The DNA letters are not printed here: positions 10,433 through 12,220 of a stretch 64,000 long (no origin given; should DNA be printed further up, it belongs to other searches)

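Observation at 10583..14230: Convergent, overlapping pair of alkaline-phosphatase-superfamily membrane enzymes with opposite domain order, one carrying a MopE metal-binding insert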

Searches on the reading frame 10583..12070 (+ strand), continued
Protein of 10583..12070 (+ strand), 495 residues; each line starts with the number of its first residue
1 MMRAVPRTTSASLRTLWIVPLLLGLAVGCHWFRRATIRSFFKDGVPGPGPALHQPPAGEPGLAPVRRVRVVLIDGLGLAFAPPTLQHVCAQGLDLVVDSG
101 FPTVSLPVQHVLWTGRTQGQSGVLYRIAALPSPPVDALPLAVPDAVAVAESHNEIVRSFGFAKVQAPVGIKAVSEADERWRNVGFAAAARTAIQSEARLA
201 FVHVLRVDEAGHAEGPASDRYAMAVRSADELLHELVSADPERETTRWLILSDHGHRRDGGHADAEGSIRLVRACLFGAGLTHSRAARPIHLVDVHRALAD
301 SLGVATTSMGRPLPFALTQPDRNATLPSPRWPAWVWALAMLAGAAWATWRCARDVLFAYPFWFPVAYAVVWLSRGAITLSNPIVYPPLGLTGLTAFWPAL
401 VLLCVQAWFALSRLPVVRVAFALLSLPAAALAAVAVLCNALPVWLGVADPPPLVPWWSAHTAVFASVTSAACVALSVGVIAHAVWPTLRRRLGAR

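Call 13: find_related_loci(query=A1, collection=genome_contigs, flank=8000)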
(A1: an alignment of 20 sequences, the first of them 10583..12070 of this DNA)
Query A1 (495 aa) in genome_contigs; peptide patterns used: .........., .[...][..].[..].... (x = any residue, [..] = any of these).
168 stretches matched a pattern; 138 encode a relative of the query (tblastn E <= 1e-3); the best 80 are kept; 80 distinct loci.
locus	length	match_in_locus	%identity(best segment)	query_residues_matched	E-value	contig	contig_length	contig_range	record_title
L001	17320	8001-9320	52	22-457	2e-117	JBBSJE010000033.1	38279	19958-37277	MAG: Polyangia bacterium isolate LS4_concoct.240 LS4_concoct.240_K_3064646_L_38279_cov_12.0000, whole genome shotgun seq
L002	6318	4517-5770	51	9-424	4e-103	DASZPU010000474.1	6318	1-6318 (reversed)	MAG TPA_asm: Nannocystaceae bacterium isolate SMAG_U5979 k141_49152, whole genome shotgun sequence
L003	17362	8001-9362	46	18-471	2e-93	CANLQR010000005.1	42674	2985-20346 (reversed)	MAG: Deltaproteobacteria bacterium isolate ZH-15may19-289 genome assembly, contig: ZH-15May19-c1614, whole genome shotgu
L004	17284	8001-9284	51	33-455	8e-99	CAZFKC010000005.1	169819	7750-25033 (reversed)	MAG TPA_asm: uncultured Nannocystaceae bacterium isolate binchicken_co199_105 genome assembly, contig: NODE_97_length_16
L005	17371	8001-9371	47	32-481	3e-86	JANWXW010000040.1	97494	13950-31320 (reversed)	MAG: Myxococcota bacterium isolate SKYG55 k141_501344, whole genome shotgun sequence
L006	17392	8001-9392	44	29-492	2e-82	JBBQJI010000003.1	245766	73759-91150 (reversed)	MAG: Nannocystales bacterium isolate Co_metawrap_738 Cmw_738_k141_17115078_length_245766_cov_26.0000, whole genome shotg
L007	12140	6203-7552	43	33-484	1e-81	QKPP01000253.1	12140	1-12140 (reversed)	MAG: Myxococcales bacterium FL481 NODE_877_length_12140_cov_5.783202, whole genome shotgun sequence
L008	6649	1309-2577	47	33-459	6e-82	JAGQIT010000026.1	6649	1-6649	MAG: Myxococcales bacterium isolate HKST-UBA11 2015-01-06_1_(paired)_contig_9068, whole genome shotgun sequence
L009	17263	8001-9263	46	33-463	3e-81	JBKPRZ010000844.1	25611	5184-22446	MAG: Myxococcota bacterium isolate GS_EKS_MAG_00035 GS_EKS_000002073746, whole genome shotgun sequence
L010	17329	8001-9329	47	29-471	6e-81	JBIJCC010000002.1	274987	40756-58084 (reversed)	MAG: Nannocystaceae bacterium isolate ME2006-08-18D11_3300042945_group2_bin121 Rohwer_bin1479_scaffold_4_c1, whole genom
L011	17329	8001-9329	47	29-471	7e-81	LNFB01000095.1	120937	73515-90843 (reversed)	MAG: Deltaproteobacteria bacterium Ga0077550 Ga0077550_1074.3, whole genome shotgun sequence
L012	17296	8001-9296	47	33-460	3e-79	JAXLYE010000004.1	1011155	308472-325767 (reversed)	MAG: Polyangia bacterium isolate STL-MYX5 C1.81.fa-4, whole genome shotgun sequence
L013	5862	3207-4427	46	3-389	6e-79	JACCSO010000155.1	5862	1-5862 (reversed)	MAG: Nannocystis sp. isolate MGR_bin50 SD2897-2912_k127_7503433, whole genome shotgun sequence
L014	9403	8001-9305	49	28-470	3e-79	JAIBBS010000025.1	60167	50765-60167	MAG: Nannocystaceae bacterium isolate SSF46 NODE_8971_length_60167_cov_74.033394, whole genome shotgun sequence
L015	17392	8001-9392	45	8-467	3e-79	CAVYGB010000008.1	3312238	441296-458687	MAG: uncultured delta proteobacterium isolate MFD01275.bin.2.10 genome assembly, contig: contig_5168, whole genome shotg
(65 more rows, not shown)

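Call 16: search_solved_structures(query=A1, max_evalue=1, show_alignments=0)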
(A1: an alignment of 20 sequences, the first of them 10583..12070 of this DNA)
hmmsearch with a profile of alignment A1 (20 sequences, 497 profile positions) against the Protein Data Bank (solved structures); distinct sequences matched with E-value up to 1: 10.
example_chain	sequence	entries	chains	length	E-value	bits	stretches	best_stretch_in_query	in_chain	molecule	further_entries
7mw8_D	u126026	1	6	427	1.3e-09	40.5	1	194-259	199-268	Phosphodiesterase-nucleotide pyrophosphatase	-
2gsn_A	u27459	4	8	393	1.8e-09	40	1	194-259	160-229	phosphodiesterase-nucleotide pyrophosphatase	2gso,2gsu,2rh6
7n1s_A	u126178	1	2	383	1.1e-07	34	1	194-259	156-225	Phosphodiesterase-nucleotide pyrophosphatase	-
5ege_A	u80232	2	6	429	0.00043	22.2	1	191-251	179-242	Ectonucleotide pyrophosphatase/phosphodiesterase family member 6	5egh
6f2y_A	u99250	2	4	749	0.27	13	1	203-251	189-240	Ectonucleotide pyrophosphatase/phosphodiesterase family member 3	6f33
6f30_A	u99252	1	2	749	0.27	13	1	203-251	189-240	Ectonucleotide pyrophosphatase/phosphodiesterase family member 3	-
6f2t_A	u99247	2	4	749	0.27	13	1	203-251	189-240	Ectonucleotide pyrophosphatase/phosphodiesterase family member 3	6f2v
6g4g_A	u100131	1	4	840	0.31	12.8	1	203-251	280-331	Ectonucleotide pyrophosphatase/phosphodiesterase family member 3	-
8fjf_A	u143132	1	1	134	0.64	11.8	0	67-105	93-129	H10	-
5tcd_A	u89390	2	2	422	0.67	11.7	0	174-251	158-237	Ectonucleotide pyrophosphatase/phosphodiesterase family member 7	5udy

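Call 28: find_encoding_contigs(protein=P0116, flank=10000, max_places=2)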
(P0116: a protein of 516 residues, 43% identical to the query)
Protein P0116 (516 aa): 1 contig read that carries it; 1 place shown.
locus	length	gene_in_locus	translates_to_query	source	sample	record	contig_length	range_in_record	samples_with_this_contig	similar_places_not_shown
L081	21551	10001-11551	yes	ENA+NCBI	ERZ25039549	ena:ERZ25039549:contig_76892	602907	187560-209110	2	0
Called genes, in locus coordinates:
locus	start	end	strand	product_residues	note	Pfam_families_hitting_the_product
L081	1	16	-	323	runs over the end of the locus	-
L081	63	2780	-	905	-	PF00311:PEPcase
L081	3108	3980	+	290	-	-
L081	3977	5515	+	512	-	-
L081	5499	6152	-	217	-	PF05708:Peptidase_C92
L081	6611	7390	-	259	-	-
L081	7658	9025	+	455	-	-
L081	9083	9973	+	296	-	-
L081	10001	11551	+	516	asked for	PF01663:Phosphodiest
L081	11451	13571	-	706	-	PF00884:Sulfatase, PF01663:Phosphodiest (faint), PF16347:SGSH_C (weak)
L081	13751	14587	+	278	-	-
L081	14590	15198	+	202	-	PF13576:Pentapeptide_3 (faint), PF13599:Pentapeptide_4, PF23894:LD_SV2 (faint), PF00805:Pentapeptide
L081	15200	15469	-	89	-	-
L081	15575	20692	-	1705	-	PF00069:Pkinase, PF07714:PK_Tyr_Ser-Thr, PF13191:AAA_16, PF01590:GAF, PF13185:GAF_2, PF13492:GAF_3, PF00158:Sigma54_activat, PF14532:Sigma54_activ_2, +8 more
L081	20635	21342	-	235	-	PF00072:Response_reg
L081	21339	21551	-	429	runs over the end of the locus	PF25323:6TM_PilS, PF00512:HisKA (weak), PF02518:HATPase_c, PF13581:HATPase_c_2 (weak)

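Call 29: find_encoding_contigs(protein=P0026, flank=10000, max_places=2)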
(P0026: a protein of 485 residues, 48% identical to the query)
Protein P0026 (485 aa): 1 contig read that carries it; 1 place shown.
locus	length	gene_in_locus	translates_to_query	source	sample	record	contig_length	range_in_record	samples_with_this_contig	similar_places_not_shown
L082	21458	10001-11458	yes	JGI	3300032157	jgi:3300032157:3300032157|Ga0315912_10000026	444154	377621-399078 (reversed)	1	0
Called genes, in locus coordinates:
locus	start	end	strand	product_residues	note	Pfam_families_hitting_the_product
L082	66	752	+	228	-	-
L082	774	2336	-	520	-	PF02113:Peptidase_S13, PF13354:Beta-lactamase2 (faint)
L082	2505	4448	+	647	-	-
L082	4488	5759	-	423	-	PF18294:Pept_S41_N, PF13180:PDZ_2, PF17820:PDZ_6 (weak), PF03572:Peptidase_S41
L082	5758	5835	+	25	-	-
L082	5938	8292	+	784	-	-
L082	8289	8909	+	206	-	-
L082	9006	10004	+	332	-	PF05090:HTTM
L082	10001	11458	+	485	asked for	PF01663:Phosphodiest (weak)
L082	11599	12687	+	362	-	-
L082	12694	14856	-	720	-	PF11617:Cu-binding_MopE, PF00884:Sulfatase, PF16347:SGSH_C (faint)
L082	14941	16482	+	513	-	PF13440:Polysacc_synt_3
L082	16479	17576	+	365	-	PF13439:Glyco_transf_4 (weak), PF13692:Glyco_trans_1_4, PF13524:Glyco_trans_1_2 (weak)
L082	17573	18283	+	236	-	PF01209:Ubie_methyltran, PF13489:Methyltransf_23, PF07021:MetW (weak), PF08241:Methyltransf_11, PF08242:Methyltransf_12, PF13649:Methyltransf_25, PF13847:Methyltransf_31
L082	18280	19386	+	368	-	PF13439:Glyco_transf_4 (weak), PF13579:Glyco_trans_4_4 (weak), PF00534:Glycos_transf_1, PF13692:Glyco_trans_1_4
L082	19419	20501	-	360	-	-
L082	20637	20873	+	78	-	-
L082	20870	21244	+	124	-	PF01850:PIN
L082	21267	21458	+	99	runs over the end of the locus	-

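Call 30: predict_structure(alignment_id=A3)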
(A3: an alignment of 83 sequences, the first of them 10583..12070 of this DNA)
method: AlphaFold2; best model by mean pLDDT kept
length: 495 residues; sequences in the alignment: 83
mean_pLDDT: 95.7   pTM: 0.92
mean pLDDT of the five models: 95.7, 95.1, 94.8, 94.5, 94.1
residues with pLDDT >= 90: 469; 70-90: 16; 50-70: 9; < 50: 1
segments of 3 or more residues with pLDDT < 50: none
pLDDT, mean of each block of 10 residues (from residue 1): 58 88 98 96 94 97 98 97 98 98 96 97 95 98 98 97 97 96 98 98 98 96 98 98 98 95 92 98 97 98 97 98 95 98 98 97 98 95 92 94 97 97 98 98 95 94 97 97 95 93
secondary structure, 60 per line:
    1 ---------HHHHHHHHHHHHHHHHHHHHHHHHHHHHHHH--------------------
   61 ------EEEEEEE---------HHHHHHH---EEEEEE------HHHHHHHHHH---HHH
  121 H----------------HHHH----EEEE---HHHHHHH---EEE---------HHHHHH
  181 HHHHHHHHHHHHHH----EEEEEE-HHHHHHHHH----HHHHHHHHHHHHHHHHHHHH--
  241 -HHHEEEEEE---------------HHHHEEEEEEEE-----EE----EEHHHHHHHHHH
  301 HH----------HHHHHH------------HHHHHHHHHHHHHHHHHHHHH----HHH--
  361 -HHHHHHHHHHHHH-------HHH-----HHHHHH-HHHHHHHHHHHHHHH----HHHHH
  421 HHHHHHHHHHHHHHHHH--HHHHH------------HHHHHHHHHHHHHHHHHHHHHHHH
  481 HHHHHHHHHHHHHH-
elements in order: H10-40 E67-73 H83-89 E93-98 H105-114 H118-121 H138-141 E146-149 H153-159 E163-165 H175-194 E199-204 H206-214 H219-238 E245-250 H266-269 E270-277 H291-302 H313-318 H331-351 H362-374 H390-395 H397-411 H416-437 H440-444 H457-494

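Call 34: fold_search(model_id=the predicted structure, library=pdb)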
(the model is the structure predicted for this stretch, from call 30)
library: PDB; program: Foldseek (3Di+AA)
matches with E <= 10: 606; with E <= 0.001: 373
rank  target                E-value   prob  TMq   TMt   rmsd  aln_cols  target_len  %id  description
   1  7n1s_A                9.2e-12  1.00  0.39  0.49   7.4       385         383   17  Crystal Structure Analysis of Xac Nucleotide Pyrophosphatase/Phosphodiesterase (released 2022-06-01)
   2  7n1s_B                3.9e-11  1.00  0.41  0.53   6.5       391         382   16  Crystal Structure Analysis of Xac Nucleotide Pyrophosphatase/Phosphodiesterase (released 2022-06-01)
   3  7mw8_F                6.4e-11  1.00  0.38  0.48   8.0       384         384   17  Crystal Structure Analysis of Xac Nucleotide Pyrophosphatase/Phosphodiesterase (released 2022-05-18)
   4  7mw8_D                9.8e-11  1.00  0.40  0.51   5.2       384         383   16  Crystal Structure Analysis of Xac Nucleotide Pyrophosphatase/Phosphodiesterase (released 2022-05-18)
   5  7mw8_A                1.4e-10  1.00  0.40  0.51   6.3       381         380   16  Crystal Structure Analysis of Xac Nucleotide Pyrophosphatase/Phosphodiesterase (released 2022-05-18)
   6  2gsn_A                1.4e-10  1.00  0.41  0.52   6.0       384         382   17  Structure of Xac Nucleotide Pyrophosphatase/Phosphodiesterase (released 2006-08-01)
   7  7mw8_B                2.0e-10  1.00  0.40  0.51   6.2       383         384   16  Crystal Structure Analysis of Xac Nucleotide Pyrophosphatase/Phosphodiesterase (released 2022-05-18)
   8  7mw8_C                2.6e-10  1.00  0.41  0.52   6.1       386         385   16  Crystal Structure Analysis of Xac Nucleotide Pyrophosphatase/Phosphodiesterase (released 2022-05-18)
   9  5ege_A                9.4e-10  1.00  0.39  0.48   5.3       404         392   14  Structure of ENPP6, a choline-specific glycerophosphodiester-phosphodiesterase (released 2016-03-09)
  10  5tcd_A                2.2e-09  1.00  0.41  0.51   5.2       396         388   12  Human alkaline sphingomyelinase (ENPP7) in complex with phosphocholine (released 2017-03-22)
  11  5egh_B                2.5e-09  1.00  0.39  0.48   5.2       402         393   14  Structure of ENPP6, a choline-specific glycerophosphodiester-phosphodiesterase in complex with phosphocholine (released 2016-03-09)
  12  5i5d_C                1.5e-08  1.00  0.39  0.56   5.6       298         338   16  Salmonella global domain 245 (released 2017-04-19)
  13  7stt                  1.6e-08  1.00  0.39  0.42   7.3       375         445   15  Crystal structure of sulfatase from Pedobacter yulinensis (released 2022-01-26)
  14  5ven_A                1.7e-08  1.00  0.40  0.51   7.3       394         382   13  Murine ectonucleotide pyrophosphatase / phosphodiesterase 5 (ENPP5, NPP5) (released 2017-09-20)
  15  6f30_A                1.8e-08  1.00  0.42  0.30   8.8       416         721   12  Crystal structure of ectonucleotide phosphodiesterase/pyrophosphatase-3 (NPP3) in complex with UDPGlcNAc (released 2018-08-01)
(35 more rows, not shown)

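Call 39: search_protein_families(library=pfam, alignment_id=A3, max_evalue=0.01)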
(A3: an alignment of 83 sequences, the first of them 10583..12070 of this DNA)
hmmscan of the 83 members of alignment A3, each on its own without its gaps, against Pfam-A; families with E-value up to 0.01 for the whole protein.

A. member 1, window:10583-12070:+ (495 aa): 2 families
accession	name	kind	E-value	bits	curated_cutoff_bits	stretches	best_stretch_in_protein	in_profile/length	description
PF01663.27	Phosphodiest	-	7.9e-11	42.6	23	1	185-255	149-221/342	Type I phosphodiesterase / nucleotide pyrophosphatase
PF01676.23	Metalloenzyme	-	9.9e-06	25.7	24.3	1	178-261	127-208/252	Metalloenzyme superfamily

B. families by the number of members that match (of 83 scanned): 4 families
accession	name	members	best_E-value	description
PF01663.27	Phosphodiest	83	1.1e-15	Type I phosphodiesterase / nucleotide pyrophosphatase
PF01676.23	Metalloenzyme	57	1.7e-07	Metalloenzyme superfamily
PF00884.28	Sulfatase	1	0.00048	Sulfatase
PF00582.32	Usp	1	0.008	Universal stress protein family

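Call 44: search_protein_families(library=pfam, proteins=[L082:9006-10004:+, L082:11599-12687:+, L081:9083-9973:+], max_evalue=0.01)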
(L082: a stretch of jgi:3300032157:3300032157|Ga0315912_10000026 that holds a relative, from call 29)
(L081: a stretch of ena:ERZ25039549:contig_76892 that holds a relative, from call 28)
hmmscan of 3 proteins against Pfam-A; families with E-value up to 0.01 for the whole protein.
L082:9006-10004:+ (332 aa): 1 family
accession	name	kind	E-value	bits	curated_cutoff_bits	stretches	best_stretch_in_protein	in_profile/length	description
PF05090.19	HTTM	-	6.5e-13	49.3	27.7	1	5-230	4-221/259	HTTM domain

L082:11599-12687:+ (362 aa): 2 families
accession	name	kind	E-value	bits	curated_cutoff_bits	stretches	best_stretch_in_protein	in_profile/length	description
PF04754.18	Transposase_31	-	1e-27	97.5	21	1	27-169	2-135/203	Putative transposase, YhgA-like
PF14261.11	DUF4351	-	0.0016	18.9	25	1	298-350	2-54/59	Domain of unknown function (DUF4351)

L081:9083-9973:+ (296 aa): 0 families

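Call 49: find_encoding_contigs(protein=P0002, flank=8000, max_places=2)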
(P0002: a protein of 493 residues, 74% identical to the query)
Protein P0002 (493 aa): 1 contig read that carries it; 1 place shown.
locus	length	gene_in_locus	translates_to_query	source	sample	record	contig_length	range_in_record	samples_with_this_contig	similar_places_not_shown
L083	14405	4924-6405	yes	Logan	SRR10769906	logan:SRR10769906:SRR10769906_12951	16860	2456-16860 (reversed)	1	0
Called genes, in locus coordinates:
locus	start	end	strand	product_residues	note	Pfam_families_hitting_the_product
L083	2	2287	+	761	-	?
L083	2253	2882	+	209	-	PF00072:Response_reg, PF00196:GerE, PF04545:Sigma70_r4 (weak)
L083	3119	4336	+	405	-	PF07690:MFS_1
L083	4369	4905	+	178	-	-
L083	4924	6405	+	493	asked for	PF01663:Phosphodiest (weak)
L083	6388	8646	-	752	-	PF11617:Cu-binding_MopE, PF00884:Sulfatase, PF01663:Phosphodiest (faint), PF16347:SGSH_C (weak)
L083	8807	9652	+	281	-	PF07691:PA14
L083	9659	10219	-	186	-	-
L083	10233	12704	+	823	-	PF01136:Peptidase_U32, PF12392:DUF3656, PF01136:Peptidase_U32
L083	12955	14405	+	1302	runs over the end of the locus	?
